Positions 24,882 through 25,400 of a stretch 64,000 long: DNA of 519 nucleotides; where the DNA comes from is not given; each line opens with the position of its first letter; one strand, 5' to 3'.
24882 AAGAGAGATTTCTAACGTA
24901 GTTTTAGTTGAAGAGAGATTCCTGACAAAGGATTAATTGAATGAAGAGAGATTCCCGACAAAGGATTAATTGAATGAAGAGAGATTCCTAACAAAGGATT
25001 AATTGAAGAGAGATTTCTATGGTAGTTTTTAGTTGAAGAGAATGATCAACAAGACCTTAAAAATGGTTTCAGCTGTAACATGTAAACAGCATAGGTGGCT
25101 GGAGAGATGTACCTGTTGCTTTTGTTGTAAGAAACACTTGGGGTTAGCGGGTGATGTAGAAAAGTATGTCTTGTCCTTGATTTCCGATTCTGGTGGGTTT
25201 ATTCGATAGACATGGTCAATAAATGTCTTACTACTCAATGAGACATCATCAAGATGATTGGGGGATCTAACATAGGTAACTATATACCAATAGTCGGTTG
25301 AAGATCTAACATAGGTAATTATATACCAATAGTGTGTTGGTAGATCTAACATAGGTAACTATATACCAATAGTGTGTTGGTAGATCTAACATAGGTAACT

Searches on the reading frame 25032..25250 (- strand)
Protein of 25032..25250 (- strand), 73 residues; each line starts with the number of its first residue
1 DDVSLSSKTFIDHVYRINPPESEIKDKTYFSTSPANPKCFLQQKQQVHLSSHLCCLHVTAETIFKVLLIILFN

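Call 7: search_protein_families(library=pfam, proteins=[window:25032-25250:-], max_evalue=1)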
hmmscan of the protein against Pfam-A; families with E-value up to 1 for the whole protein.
seq(73 aa): 0 families
